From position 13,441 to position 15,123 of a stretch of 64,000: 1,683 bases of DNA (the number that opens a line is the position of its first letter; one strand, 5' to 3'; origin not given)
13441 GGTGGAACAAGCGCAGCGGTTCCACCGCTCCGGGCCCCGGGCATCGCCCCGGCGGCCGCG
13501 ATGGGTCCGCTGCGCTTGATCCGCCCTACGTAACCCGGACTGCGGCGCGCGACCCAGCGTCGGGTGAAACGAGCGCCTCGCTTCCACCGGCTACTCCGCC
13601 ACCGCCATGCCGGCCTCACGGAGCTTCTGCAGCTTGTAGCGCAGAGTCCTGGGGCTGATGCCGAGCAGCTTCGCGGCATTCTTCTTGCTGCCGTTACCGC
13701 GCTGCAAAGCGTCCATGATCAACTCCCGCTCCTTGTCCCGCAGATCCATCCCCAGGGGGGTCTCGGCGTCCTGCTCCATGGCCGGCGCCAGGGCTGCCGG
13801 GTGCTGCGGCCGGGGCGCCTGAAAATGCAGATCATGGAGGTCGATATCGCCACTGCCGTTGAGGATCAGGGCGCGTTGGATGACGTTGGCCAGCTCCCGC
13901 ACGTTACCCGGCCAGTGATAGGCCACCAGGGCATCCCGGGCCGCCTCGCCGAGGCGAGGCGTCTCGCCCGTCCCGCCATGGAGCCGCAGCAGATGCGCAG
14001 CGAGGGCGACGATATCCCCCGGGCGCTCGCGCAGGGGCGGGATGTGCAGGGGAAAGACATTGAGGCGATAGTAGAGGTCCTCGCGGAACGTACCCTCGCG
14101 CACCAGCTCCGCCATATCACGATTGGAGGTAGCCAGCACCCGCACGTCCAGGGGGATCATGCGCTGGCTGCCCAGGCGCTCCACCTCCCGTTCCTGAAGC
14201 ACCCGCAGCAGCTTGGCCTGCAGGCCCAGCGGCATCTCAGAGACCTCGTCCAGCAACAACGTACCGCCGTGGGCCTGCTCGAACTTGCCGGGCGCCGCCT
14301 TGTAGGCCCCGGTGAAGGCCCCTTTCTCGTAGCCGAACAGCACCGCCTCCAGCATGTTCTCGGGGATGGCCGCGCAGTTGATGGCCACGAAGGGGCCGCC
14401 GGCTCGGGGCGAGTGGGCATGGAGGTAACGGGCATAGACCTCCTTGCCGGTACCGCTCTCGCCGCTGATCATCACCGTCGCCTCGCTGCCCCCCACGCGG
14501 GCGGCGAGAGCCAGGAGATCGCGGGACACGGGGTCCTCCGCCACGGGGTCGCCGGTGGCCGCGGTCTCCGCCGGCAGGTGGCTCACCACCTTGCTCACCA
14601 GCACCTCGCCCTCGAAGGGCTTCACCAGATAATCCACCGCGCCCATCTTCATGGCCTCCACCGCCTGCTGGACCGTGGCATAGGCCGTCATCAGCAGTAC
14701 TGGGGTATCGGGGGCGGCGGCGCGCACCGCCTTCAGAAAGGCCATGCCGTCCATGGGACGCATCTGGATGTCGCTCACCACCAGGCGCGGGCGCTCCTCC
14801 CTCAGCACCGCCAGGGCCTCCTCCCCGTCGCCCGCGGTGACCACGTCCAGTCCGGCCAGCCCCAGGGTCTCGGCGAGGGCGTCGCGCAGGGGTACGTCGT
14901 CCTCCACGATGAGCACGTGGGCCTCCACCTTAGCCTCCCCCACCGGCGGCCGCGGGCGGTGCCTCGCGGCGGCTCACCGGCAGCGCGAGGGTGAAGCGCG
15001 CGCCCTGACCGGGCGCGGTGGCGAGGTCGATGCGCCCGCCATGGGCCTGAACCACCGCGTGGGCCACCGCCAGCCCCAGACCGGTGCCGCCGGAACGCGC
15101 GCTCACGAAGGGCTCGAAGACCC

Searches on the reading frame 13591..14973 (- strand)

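Call 22: search_protein_families(library=pfam, proteins=[window:13591-14973:-], max_evalue=0.001)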
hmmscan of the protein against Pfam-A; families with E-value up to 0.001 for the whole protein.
window:13591-14973:- (460 aa): 11 families
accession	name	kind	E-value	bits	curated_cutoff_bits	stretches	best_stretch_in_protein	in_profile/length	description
PF00158.32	Sigma54_activat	-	6e-67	225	20.2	1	146-309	4-167/168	Sigma-54 interaction domain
PF00072.30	Response_reg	-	3.4e-28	98.4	30.2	1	20-129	1-110/111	Response regulator receiver domain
PF14532.12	Sigma54_activ_2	-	1.2e-18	68.1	25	1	160-314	17-138/138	Sigma-54 interaction domain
PF25601.1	AAA_lid_14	-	5.5e-18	65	27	1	315-386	1-74/87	AAA+ ATPase lid domain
PF02954.25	HTH_8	-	1.9e-15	56.7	22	1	411-451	2-42/42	Bacterial regulatory protein, Fis family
PF07728.20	AAA_5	-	1e-05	26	22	1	167-287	2-125/139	AAA domain (dynein-related subfamily)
PF13556.12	HTH_30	-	3.5e-05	24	27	1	425-453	10-38/59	PucR C-terminal helix-turn-helix domain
PF12840.13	HTH_20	-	0.00017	22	27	0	431-456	22-47/51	Helix-turn-helix domain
PF01078.27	Mg_chelatase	-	0.00054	19.9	20.3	0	222-275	93-148/207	Magnesium chelatase, subunit ChlI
PF13518.12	HTH_28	-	0.00071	20.1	25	0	416-455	2-40/52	Helix-turn-helix domain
PF13191.12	AAA_16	-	0.00087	20.3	32.6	1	152-226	11-84/167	AAA ATPase domain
